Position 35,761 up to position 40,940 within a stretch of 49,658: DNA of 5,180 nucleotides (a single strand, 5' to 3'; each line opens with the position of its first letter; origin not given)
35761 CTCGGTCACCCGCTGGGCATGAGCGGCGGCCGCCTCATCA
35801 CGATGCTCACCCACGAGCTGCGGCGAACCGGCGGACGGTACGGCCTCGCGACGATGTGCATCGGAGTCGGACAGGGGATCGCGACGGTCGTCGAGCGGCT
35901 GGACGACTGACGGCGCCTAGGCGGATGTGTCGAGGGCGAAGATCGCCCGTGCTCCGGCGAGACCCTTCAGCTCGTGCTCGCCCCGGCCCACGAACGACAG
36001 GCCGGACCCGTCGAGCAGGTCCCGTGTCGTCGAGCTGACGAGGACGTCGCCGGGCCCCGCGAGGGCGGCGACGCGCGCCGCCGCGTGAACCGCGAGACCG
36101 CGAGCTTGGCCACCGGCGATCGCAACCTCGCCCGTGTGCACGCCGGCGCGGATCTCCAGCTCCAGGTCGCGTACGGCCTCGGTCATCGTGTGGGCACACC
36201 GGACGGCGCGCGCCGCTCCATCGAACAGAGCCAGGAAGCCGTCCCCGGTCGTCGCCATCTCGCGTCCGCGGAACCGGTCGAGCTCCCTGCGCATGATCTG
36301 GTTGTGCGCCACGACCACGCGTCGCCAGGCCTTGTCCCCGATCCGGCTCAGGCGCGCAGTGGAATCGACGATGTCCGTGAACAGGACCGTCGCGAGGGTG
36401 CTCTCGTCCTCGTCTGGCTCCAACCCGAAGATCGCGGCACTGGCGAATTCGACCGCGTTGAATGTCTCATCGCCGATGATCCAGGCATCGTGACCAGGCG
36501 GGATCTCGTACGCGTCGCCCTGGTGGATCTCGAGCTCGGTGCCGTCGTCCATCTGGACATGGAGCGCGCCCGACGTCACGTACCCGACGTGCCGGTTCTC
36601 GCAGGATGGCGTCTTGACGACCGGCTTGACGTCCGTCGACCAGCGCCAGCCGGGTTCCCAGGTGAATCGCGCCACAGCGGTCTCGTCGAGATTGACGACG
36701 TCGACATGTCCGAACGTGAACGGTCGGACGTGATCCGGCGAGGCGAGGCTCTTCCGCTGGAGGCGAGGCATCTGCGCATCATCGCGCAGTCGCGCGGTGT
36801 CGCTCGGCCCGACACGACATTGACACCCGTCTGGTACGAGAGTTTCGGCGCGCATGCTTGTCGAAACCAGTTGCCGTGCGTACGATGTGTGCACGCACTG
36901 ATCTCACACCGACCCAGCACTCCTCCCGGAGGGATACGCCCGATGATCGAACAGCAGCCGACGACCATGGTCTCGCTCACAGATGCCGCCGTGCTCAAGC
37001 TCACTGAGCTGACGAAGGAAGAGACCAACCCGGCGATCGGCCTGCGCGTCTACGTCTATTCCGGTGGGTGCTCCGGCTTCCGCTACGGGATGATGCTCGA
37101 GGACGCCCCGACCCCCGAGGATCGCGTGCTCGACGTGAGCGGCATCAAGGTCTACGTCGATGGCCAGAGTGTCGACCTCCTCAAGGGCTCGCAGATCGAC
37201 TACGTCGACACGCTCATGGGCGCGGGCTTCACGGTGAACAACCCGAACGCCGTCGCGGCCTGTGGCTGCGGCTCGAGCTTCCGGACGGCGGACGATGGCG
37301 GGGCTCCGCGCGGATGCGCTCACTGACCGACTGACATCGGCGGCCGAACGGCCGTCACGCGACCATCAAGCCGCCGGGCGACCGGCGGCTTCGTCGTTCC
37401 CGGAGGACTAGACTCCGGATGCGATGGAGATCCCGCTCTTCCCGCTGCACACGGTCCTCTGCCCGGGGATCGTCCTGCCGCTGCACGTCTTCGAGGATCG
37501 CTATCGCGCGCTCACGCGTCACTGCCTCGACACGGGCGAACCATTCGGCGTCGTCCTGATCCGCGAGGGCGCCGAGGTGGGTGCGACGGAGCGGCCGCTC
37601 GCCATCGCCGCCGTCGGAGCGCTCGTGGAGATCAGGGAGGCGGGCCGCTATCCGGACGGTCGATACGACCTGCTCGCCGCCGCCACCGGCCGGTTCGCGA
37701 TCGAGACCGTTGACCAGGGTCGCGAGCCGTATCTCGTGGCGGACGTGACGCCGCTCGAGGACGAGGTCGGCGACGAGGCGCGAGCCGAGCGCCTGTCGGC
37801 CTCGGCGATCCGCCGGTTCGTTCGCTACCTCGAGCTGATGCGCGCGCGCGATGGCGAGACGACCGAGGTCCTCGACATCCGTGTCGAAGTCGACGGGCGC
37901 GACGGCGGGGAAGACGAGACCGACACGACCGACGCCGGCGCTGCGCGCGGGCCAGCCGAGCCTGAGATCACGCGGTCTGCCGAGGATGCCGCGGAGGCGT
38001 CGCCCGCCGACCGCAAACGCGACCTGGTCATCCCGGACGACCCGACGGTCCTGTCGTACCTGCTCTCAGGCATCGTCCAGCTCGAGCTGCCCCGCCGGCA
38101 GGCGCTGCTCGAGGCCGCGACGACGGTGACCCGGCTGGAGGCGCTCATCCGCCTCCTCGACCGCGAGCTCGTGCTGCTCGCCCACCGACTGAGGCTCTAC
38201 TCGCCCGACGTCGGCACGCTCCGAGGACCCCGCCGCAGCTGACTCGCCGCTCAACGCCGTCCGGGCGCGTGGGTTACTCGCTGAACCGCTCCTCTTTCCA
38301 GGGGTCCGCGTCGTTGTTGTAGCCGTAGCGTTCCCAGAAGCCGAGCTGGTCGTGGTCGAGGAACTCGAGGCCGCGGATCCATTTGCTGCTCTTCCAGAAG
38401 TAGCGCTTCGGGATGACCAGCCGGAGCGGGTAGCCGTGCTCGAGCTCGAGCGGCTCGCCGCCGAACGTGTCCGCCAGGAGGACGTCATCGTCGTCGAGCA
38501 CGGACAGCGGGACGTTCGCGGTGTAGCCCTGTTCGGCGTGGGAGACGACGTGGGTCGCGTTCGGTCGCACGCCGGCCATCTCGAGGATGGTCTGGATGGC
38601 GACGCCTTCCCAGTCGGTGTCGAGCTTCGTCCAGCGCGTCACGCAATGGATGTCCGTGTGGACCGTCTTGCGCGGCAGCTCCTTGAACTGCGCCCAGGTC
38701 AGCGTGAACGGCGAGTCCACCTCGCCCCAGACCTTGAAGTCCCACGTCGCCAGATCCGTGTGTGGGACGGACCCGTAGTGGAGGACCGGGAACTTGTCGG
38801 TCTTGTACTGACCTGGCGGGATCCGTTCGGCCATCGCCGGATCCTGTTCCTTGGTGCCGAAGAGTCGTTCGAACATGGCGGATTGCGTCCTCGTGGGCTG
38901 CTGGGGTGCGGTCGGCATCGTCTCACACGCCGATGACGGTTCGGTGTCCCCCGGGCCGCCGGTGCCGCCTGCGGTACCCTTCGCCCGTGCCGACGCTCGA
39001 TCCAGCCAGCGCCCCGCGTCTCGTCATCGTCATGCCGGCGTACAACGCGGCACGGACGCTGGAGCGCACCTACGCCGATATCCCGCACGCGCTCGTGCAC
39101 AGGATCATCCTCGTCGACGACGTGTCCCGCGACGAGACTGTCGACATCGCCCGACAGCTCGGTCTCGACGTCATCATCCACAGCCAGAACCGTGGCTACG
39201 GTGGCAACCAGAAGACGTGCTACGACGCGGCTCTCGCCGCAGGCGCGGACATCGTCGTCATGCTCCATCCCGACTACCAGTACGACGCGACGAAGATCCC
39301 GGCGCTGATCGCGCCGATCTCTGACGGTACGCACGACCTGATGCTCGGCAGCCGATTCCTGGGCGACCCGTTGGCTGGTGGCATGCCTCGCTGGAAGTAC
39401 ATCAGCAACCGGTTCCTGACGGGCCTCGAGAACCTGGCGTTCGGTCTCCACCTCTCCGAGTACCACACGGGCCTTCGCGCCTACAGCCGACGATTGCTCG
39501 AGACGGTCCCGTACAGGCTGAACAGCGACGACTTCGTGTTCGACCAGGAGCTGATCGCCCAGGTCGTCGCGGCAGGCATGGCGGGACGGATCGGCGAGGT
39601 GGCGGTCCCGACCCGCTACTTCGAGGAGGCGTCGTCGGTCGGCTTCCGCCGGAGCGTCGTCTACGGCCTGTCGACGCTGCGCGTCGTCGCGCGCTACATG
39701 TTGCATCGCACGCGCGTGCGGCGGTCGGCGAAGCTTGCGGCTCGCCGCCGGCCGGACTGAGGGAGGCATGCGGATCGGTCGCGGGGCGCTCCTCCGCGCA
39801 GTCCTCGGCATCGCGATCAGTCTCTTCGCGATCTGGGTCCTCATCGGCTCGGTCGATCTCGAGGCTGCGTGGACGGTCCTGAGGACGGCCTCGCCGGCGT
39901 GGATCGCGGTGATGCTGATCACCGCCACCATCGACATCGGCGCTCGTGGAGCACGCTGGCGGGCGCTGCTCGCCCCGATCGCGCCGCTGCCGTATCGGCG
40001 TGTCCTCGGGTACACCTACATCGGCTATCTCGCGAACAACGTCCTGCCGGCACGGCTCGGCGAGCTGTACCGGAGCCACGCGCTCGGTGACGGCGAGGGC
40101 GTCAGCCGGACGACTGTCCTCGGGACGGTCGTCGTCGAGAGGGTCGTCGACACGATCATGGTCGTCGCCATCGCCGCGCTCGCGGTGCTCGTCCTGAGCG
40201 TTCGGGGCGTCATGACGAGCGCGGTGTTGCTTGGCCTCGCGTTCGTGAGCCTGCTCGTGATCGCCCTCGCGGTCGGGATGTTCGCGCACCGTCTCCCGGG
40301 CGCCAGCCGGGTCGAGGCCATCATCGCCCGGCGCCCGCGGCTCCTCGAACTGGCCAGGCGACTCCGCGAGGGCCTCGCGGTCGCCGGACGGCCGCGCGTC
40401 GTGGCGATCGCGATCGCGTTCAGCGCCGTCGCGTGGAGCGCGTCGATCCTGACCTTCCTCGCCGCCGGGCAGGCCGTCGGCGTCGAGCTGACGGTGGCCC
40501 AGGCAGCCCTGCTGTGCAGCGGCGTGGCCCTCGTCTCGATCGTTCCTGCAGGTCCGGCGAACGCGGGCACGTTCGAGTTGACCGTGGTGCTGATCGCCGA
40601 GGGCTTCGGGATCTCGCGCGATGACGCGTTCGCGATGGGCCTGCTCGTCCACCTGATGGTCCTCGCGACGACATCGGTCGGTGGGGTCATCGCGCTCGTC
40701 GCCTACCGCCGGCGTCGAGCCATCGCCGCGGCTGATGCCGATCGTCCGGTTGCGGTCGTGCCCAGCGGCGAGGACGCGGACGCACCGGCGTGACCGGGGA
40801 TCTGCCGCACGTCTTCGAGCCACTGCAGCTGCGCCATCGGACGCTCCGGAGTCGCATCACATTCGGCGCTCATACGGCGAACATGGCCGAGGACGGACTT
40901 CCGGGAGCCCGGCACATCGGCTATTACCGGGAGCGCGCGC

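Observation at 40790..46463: Non-pyrrolysine MttB-family methyltransferase sandwiched between two TMADH/OYE-type flavoproteins, with no corrinoid partner in the window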

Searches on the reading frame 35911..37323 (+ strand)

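Call 10: search_protein_families(library=pfam, proteins=[window:35911-37323:+], max_evalue=0.00001)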
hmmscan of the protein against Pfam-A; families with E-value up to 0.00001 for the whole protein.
window:35911-37323:+ (471 aa): 1 family
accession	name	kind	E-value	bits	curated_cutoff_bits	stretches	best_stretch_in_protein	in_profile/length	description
PF01521.26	Fe-S_biosyn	-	2.5e-16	60.3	26.3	1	354-454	3-109/110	Iron-sulphur cluster biosynthesis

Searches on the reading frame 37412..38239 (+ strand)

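Call 10: search_protein_families(library=pfam, proteins=[window:37412-38239:+], max_evalue=0.00001)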
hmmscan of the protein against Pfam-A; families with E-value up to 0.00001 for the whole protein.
window:37412-38239:+ (276 aa): 1 family
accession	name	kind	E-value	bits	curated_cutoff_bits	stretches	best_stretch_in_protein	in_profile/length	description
PF02190.22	LON_substr_bdg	-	4e-32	112.2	28.7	1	6-251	1-200/200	ATP-dependent protease La (LON) substrate-binding domain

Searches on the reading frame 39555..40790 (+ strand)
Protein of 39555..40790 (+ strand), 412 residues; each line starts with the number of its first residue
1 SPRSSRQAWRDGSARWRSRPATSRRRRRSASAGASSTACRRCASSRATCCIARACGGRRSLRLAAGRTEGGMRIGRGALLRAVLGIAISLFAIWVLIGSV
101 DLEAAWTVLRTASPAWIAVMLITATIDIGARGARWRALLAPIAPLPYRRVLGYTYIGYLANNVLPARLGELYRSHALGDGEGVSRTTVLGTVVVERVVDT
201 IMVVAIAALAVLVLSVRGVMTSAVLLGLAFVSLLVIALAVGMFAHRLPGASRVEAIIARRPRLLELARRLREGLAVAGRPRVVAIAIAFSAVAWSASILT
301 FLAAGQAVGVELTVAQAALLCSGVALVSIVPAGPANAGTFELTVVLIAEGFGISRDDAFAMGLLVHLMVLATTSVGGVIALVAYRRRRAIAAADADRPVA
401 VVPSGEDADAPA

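Call 10: search_protein_families(library=pfam, proteins=[window:39555-40790:+], max_evalue=0.00001)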
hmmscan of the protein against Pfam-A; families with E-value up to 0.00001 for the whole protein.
window:39555-40790:+ (412 aa): 1 family
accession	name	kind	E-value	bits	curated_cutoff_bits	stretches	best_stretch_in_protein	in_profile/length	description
PF03706.18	LPG_synthase_TM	-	6.6e-45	154.3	33.4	1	83-375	2-300/302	Lysylphosphatidylglycerol synthase TM region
